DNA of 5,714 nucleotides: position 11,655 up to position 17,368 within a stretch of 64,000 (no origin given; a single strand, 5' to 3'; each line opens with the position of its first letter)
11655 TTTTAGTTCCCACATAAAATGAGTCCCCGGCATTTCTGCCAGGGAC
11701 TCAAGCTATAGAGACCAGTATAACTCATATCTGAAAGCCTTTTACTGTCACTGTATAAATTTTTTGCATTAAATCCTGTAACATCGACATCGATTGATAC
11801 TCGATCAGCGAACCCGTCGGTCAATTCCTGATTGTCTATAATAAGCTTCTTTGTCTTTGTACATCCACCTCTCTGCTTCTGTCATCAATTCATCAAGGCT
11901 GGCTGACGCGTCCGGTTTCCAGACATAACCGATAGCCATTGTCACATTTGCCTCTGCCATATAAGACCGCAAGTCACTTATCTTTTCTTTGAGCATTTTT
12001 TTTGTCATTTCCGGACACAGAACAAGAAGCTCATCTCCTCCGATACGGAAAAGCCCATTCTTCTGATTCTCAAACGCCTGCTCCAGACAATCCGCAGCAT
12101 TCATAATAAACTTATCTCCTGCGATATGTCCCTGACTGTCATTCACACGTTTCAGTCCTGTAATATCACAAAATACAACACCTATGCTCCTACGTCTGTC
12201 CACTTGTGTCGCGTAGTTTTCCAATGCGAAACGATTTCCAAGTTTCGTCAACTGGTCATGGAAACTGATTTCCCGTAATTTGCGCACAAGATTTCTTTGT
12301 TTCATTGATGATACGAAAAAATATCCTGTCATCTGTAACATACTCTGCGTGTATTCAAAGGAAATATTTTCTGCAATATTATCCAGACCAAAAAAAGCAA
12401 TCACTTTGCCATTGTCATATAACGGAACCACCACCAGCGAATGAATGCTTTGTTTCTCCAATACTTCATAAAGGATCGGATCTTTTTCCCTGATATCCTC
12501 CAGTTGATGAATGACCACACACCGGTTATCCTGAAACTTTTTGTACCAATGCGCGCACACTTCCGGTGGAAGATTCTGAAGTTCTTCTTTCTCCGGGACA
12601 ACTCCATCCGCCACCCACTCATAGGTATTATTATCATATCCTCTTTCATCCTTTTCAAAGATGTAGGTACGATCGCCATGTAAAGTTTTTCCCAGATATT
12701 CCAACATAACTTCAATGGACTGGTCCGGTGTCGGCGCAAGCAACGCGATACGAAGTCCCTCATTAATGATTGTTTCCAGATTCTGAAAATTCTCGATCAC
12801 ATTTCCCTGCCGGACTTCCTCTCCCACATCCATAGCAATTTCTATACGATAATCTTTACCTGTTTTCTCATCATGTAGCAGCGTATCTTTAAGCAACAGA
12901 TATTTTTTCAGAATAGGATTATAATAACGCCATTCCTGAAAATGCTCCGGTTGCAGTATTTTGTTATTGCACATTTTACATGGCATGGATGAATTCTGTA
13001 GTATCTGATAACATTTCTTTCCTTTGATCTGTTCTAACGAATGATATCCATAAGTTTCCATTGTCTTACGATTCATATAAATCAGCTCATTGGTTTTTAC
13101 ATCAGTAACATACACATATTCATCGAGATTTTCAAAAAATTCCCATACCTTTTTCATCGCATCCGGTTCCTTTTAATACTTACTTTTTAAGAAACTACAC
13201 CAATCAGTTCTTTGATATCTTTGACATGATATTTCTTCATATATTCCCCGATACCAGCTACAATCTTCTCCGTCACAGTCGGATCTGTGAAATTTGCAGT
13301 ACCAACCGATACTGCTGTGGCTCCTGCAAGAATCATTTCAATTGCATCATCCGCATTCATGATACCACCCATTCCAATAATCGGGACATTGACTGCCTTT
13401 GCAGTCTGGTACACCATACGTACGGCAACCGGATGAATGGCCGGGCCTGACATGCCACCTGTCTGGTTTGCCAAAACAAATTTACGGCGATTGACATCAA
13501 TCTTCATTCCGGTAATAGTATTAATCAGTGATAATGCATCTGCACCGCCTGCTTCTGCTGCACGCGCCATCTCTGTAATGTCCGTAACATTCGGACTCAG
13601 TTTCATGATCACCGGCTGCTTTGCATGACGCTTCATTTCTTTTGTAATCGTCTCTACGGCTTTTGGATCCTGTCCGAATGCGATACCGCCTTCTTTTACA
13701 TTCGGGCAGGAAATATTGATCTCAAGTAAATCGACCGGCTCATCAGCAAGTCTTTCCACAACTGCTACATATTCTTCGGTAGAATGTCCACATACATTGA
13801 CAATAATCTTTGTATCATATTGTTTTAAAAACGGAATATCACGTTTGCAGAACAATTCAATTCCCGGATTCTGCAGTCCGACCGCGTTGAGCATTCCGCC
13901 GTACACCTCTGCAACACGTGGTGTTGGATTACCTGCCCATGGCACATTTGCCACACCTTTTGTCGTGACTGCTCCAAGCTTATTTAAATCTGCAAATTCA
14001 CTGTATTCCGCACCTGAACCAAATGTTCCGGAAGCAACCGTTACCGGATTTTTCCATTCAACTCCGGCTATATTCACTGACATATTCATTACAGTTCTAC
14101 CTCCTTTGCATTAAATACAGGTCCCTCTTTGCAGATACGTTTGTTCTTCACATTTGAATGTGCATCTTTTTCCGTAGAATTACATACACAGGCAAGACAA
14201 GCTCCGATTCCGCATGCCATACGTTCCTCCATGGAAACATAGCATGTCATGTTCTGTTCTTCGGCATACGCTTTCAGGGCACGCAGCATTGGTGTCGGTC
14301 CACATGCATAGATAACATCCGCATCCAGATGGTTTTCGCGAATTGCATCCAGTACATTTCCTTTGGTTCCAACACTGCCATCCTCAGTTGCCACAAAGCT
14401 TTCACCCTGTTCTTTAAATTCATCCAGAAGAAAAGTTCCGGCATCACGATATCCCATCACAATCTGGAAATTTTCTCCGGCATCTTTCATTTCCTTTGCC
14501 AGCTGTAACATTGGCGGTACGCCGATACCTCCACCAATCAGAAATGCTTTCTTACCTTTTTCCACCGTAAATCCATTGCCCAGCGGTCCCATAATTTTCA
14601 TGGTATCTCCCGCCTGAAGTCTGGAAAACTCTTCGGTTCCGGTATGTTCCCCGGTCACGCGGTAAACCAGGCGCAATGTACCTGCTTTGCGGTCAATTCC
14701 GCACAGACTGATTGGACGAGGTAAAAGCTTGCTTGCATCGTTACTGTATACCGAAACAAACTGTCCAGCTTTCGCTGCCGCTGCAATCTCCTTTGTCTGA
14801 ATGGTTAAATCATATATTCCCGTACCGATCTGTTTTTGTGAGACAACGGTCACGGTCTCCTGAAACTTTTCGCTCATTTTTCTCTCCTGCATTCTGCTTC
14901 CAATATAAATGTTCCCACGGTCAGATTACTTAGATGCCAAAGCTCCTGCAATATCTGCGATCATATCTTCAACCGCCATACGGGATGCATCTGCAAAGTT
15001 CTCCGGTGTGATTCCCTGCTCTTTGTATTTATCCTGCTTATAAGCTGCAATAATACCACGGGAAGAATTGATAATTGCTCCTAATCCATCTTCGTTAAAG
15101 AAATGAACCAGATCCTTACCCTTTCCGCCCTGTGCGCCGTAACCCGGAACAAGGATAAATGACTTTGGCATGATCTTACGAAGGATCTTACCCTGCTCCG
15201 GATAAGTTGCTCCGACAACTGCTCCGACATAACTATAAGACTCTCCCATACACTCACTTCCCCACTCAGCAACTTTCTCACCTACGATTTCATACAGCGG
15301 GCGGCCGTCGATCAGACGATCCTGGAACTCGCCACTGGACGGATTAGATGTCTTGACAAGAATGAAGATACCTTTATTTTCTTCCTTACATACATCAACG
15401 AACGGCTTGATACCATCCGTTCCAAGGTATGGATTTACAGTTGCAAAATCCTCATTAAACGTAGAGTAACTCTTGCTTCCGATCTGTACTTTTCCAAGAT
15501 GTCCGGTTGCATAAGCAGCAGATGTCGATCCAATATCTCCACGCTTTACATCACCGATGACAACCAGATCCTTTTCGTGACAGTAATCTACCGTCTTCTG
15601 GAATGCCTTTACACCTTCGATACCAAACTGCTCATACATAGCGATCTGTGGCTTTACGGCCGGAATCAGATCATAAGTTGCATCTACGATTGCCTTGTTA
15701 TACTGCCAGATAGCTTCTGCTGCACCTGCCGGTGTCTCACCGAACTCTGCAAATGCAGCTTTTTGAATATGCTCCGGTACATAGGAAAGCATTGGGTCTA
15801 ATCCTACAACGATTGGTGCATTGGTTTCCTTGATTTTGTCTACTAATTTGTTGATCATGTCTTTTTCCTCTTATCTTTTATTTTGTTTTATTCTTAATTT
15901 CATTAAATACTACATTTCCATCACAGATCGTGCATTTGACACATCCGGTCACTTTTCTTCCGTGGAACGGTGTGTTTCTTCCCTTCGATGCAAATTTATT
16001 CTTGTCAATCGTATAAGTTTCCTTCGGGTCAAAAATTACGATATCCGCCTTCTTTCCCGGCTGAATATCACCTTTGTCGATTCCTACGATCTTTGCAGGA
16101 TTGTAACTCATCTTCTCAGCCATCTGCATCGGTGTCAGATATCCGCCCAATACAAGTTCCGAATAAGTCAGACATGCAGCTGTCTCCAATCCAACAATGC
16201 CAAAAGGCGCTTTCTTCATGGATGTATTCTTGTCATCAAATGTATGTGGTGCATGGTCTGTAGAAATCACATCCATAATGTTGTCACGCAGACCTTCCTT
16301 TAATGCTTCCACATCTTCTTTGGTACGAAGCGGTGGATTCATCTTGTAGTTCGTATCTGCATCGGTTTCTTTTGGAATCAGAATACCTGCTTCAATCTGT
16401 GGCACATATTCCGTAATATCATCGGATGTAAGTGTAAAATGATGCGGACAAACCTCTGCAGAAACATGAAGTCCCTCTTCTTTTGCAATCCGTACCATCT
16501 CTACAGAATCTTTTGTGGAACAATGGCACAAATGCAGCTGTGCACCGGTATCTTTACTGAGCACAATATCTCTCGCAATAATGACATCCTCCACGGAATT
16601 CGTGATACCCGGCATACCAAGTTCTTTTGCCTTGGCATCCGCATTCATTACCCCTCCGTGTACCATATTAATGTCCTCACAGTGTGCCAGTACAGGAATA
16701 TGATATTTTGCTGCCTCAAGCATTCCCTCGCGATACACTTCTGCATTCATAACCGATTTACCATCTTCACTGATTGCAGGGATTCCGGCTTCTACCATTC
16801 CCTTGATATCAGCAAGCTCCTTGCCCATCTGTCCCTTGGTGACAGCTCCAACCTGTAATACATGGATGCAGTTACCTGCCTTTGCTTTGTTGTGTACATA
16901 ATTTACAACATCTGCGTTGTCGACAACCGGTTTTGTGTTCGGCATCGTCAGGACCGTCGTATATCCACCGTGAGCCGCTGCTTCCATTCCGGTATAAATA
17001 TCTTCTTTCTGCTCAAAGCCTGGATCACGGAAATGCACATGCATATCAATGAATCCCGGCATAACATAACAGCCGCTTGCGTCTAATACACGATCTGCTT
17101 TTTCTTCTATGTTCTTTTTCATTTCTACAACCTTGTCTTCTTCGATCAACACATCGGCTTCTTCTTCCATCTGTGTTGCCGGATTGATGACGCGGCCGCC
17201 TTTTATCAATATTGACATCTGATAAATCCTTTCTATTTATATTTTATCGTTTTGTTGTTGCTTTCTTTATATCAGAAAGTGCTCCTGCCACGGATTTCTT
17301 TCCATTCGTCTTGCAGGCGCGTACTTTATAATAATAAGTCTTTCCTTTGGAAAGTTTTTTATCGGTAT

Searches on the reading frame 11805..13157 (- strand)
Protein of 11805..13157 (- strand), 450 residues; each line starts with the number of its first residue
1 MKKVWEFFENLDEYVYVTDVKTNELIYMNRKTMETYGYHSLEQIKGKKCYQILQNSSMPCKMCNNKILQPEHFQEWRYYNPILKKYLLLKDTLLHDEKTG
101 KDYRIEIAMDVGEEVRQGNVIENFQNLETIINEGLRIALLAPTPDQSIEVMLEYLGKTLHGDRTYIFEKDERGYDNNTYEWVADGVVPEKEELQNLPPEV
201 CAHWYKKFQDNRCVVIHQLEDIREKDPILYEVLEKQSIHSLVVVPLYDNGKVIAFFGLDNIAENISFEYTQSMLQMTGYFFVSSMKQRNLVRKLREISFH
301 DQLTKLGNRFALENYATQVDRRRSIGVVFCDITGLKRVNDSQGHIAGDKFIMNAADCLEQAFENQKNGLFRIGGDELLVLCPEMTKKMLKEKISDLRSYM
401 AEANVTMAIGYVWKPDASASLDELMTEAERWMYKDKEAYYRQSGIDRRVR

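Call 10: search_protein_families(library=pfam, proteins=[window:11805-13157:-], max_evalue=0.01)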
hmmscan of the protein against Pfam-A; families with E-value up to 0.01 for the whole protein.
window:11805-13157:- (450 aa): 4 families
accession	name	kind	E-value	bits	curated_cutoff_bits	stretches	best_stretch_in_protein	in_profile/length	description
PF00990.26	GGDEF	-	3.9e-23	82.4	23.8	1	299-438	2-157/161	Diguanylate cyclase, GGDEF domain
PF01590.32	GAF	-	1.9e-07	32.1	22.4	1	146-275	4-120/133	GAF domain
PF13185.12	GAF_2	-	9.7e-05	23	28.6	1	146-261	6-109/136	GAF domain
PF13426.13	PAS_9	-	0.0064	17.2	27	0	18-77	6-66/103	PAS domain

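Call 12: find_encoding_contigs(protein=window:11805-13157:-, flank=4000, max_places=10)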
Protein window:11805-13157:- (450 aa): 24 contigs read that carry it; 9 places shown.
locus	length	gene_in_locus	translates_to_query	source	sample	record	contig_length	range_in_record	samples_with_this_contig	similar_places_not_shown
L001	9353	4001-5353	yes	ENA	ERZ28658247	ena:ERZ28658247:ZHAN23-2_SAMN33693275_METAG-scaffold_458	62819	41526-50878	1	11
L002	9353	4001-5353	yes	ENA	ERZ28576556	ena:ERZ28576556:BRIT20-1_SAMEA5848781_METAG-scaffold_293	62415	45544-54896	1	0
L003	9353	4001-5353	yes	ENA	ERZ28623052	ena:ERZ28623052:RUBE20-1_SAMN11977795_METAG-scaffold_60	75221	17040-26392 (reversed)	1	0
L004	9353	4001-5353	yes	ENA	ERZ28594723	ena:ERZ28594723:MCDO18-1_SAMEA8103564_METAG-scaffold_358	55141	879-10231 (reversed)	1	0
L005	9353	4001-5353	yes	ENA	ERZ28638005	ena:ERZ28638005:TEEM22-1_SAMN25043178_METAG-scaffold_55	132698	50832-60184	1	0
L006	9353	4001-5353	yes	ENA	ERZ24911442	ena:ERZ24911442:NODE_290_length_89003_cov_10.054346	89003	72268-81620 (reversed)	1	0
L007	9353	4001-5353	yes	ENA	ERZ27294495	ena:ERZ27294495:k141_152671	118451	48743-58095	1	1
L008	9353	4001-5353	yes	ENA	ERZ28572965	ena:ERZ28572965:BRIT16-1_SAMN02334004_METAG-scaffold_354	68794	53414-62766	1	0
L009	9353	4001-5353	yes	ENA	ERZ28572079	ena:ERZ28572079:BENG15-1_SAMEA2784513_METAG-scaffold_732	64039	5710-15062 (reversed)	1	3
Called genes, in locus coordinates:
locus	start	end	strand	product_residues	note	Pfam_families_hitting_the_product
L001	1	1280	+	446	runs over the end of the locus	PF01979:Amidohydro_1, PF12890:DHOase, PF07969:Amidohydro_3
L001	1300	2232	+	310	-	PF00215:OMPdecase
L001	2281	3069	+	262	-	PF00175:NAD_binding_1, PF10418:DHODB_Fe-S_bind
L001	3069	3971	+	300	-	PF01180:DHO_dh, PF01207:Dus, PF03060:NMO (weak), PF00977:His_biosynth (weak)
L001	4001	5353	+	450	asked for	PF01590:GAF (weak), PF00990:GGDEF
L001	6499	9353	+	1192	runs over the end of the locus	PF07745:Glyco_hydro_53, PF07532:Big_4, PF02368:Big_2 (weak)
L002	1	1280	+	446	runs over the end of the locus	PF01979:Amidohydro_1, PF12890:DHOase, PF07969:Amidohydro_3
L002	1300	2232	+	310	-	PF00215:OMPdecase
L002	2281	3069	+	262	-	PF00175:NAD_binding_1, PF10418:DHODB_Fe-S_bind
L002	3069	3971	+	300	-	PF01180:DHO_dh, PF01207:Dus, PF03060:NMO (weak), PF00977:His_biosynth (weak)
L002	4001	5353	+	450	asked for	PF01590:GAF (weak), PF00990:GGDEF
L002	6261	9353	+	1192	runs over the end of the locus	PF07745:Glyco_hydro_53, PF07532:Big_4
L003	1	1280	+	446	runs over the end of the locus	PF01979:Amidohydro_1, PF12890:DHOase, PF07969:Amidohydro_3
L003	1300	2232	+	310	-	PF00215:OMPdecase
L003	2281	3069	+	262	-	PF00175:NAD_binding_1, PF10418:DHODB_Fe-S_bind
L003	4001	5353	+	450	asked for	PF01590:GAF (weak), PF00990:GGDEF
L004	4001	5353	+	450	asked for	PF01590:GAF (weak), PF00990:GGDEF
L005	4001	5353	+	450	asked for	PF01590:GAF (weak), PF00990:GGDEF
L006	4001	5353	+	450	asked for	PF01590:GAF (weak), PF00990:GGDEF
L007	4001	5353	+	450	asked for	PF01590:GAF (weak), PF00990:GGDEF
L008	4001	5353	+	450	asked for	PF01590:GAF (weak), PF00990:GGDEF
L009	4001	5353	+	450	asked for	PF01590:GAF (weak), PF00990:GGDEF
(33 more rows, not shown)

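Call 43: list_cluster_members(proteins=[window:11805-13157:-, window:13187-14089:-])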
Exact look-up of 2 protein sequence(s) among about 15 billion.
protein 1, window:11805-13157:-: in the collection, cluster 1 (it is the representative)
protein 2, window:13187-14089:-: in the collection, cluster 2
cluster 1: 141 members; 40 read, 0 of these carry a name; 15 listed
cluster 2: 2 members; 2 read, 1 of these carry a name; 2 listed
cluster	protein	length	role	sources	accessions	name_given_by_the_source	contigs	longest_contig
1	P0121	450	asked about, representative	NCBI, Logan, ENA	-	-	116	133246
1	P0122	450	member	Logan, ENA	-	-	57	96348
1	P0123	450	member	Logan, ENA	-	-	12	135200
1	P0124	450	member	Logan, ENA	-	-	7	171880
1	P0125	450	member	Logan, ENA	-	-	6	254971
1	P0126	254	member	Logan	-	-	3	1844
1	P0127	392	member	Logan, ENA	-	-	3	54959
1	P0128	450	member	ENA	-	-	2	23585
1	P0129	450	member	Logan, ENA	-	-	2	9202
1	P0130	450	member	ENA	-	-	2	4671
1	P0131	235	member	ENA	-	-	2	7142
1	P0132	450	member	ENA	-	-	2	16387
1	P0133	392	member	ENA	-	-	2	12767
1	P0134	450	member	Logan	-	-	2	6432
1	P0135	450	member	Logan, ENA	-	-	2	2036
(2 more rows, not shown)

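Call 44: find_encoding_contigs(protein=P0122, flank=1800, max_places=10)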
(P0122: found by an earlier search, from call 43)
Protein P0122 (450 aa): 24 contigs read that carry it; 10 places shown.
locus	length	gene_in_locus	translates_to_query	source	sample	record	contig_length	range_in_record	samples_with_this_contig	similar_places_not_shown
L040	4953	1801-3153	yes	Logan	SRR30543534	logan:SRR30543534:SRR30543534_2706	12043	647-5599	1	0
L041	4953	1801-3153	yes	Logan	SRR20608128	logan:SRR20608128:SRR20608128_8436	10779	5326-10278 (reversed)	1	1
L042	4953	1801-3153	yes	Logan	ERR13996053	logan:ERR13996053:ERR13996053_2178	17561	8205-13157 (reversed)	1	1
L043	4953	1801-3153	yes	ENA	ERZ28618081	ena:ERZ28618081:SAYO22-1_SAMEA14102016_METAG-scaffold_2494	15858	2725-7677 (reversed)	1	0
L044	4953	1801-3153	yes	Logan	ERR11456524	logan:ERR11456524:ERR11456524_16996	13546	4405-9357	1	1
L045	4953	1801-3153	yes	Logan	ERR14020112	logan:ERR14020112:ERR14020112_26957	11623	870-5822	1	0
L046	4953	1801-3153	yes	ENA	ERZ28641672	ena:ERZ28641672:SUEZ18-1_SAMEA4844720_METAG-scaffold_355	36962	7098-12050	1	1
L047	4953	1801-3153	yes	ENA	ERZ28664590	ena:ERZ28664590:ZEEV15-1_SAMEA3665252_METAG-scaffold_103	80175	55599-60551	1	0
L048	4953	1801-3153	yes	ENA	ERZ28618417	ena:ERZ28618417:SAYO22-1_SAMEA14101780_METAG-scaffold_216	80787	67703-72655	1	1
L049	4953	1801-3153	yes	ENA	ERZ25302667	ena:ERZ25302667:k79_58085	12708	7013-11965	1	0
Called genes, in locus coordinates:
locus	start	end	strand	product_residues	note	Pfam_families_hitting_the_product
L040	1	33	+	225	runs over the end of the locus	?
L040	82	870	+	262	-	PF00175:NAD_binding_1, PF10418:DHODB_Fe-S_bind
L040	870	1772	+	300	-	PF01180:DHO_dh, PF01207:Dus, PF03060:NMO (weak), PF00977:His_biosynth (weak)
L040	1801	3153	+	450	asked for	PF01590:GAF (weak), PF00990:GGDEF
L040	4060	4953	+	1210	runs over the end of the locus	PF07745:Glyco_hydro_53, PF07532:Big_4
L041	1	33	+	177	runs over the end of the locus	?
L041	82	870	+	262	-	PF00175:NAD_binding_1, PF10418:DHODB_Fe-S_bind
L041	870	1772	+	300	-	PF01180:DHO_dh, PF01207:Dus, PF03060:NMO (weak), PF00977:His_biosynth (weak)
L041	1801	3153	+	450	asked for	PF01590:GAF (weak), PF00990:GGDEF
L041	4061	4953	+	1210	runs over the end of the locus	PF07745:Glyco_hydro_53, PF07532:Big_4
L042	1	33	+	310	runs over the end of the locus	PF00215:OMPdecase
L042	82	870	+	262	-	PF00175:NAD_binding_1, PF10418:DHODB_Fe-S_bind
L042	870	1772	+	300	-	PF01180:DHO_dh, PF01207:Dus, PF03060:NMO (weak), PF00977:His_biosynth (weak)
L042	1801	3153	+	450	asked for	PF01590:GAF (weak), PF00990:GGDEF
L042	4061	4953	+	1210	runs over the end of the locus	PF07745:Glyco_hydro_53, PF07532:Big_4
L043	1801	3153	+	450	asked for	PF01590:GAF (weak), PF00990:GGDEF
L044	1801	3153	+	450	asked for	PF01590:GAF (weak), PF00990:GGDEF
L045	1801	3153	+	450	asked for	PF01590:GAF (weak), PF00990:GGDEF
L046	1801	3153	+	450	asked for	PF01590:GAF (weak), PF00990:GGDEF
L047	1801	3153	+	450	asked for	PF01590:GAF (weak), PF00990:GGDEF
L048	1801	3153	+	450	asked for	PF01590:GAF (weak), PF00990:GGDEF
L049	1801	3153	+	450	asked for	PF01590:GAF (weak), PF00990:GGDEF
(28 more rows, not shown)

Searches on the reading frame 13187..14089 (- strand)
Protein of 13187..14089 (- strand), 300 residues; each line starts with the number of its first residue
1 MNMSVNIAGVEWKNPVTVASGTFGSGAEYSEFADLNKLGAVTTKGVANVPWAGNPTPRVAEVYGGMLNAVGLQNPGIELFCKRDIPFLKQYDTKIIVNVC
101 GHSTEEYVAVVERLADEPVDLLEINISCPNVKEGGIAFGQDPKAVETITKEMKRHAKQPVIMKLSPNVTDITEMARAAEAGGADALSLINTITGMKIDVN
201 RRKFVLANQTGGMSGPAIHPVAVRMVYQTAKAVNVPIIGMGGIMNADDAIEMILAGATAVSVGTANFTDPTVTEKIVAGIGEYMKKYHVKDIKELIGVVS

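Call 10: search_protein_families(library=pfam, proteins=[window:13187-14089:-], max_evalue=0.01)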
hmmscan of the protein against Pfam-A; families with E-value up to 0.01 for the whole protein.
window:13187-14089:- (300 aa): 6 families
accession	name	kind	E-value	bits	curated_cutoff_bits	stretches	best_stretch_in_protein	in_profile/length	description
PF01180.27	DHO_dh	-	1.3e-85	287.5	27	1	4-284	3-291/291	Dihydroorotate dehydrogenase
PF01207.24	Dus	-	6.8e-12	45.6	20.4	1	92-275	53-226/311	Dihydrouridine synthase (Dus)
PF03060.21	NMO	-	4e-07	30.2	28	1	154-265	129-224/331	Nitronate monooxygenase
PF00977.27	His_biosynth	-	6.7e-07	29.4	23.6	1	220-282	59-121/228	Histidine biosynthesis protein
PF04309.18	G3P_antiterm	-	0.00034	20.5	27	0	223-264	128-169/173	Glycerol-3-phosphate responsive antiterminator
PF00478.31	IMPDH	-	0.0052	16.3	25.6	0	221-287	194-260/345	IMP dehydrogenase / GMP reductase domain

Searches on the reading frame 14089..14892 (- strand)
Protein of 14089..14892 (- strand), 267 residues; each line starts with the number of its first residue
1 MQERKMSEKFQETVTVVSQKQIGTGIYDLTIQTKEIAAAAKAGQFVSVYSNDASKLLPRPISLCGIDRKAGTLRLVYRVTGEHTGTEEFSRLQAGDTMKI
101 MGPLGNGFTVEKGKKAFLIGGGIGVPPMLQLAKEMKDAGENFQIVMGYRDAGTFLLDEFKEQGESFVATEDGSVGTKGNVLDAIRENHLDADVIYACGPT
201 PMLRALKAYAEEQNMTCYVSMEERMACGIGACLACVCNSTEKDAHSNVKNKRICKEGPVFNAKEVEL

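Call 10: search_protein_families(library=pfam, proteins=[window:14089-14892:-], max_evalue=0.01)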
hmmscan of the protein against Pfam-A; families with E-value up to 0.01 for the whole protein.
window:14089-14892:- (267 aa): 4 families
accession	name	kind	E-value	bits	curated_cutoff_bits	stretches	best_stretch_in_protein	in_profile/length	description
PF10418.14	DHODB_Fe-S_bind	-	1.4e-17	63.6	23.9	1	222-265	1-40/41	Iron-sulfur cluster binding domain of dihydroorotate dehydrogenase B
PF00175.26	NAD_binding_1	-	3e-08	34.7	22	1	118-206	1-107/109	Oxidoreductase NAD-binding domain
PF00970.30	FAD_binding_6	-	7.3e-06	26.7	21.1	1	24-106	14-96/99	Oxidoreductase FAD-binding domain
PF02780.25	Transketolase_C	-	0.0048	17.2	25.9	0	110-200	6-103/124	Transketolase, C-terminal domain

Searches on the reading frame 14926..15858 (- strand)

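Call 10: search_protein_families(library=pfam, proteins=[window:14926-15858:-], max_evalue=0.01)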
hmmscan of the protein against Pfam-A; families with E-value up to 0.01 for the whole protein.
window:14926-15858:- (310 aa): 1 family
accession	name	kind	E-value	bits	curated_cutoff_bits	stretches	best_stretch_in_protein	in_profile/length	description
PF00215.30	OMPdecase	-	2.4e-24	86.9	27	1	54-274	15-213/221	Orotidine 5'-phosphate decarboxylase / HUMPS family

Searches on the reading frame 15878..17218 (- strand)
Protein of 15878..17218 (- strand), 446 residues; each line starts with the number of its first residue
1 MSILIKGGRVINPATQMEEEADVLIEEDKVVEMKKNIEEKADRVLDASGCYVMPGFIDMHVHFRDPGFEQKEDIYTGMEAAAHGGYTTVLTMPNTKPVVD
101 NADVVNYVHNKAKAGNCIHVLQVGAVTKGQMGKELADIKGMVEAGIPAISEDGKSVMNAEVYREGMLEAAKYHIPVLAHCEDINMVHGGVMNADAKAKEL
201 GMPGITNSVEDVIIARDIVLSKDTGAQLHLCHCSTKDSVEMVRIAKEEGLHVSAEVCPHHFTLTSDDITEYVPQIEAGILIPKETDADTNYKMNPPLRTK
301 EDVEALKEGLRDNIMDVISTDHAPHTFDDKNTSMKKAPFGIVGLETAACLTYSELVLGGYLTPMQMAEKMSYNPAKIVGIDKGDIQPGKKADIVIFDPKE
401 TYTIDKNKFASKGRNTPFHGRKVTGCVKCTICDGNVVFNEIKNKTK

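Call 10: search_protein_families(library=pfam, proteins=[window:15878-17218:-], max_evalue=0.01)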
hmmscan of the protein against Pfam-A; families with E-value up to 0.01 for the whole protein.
window:15878-17218:- (446 aa): 5 families
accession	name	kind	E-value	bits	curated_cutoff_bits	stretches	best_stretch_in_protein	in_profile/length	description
PF01979.26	Amidohydro_1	-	9.5e-33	114.3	25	1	51-437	1-345/345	Amidohydrolase family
PF07969.17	Amidohydro_3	-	1.1e-16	61.9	29.7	2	361-438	407-472/472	Amidohydrolase family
PF12890.13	DHOase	-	1.8e-07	31.8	21.2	1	52-238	4-142/142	Dihydro-orotase-like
PF19799.5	DUF6282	-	0.00019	21.7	26.8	0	55-109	1-55/196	Family of unknown function (DUF6282)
PF01026.27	TatD_DNase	-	0.0013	18.6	27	0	57-194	1-140/253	TatD related DNase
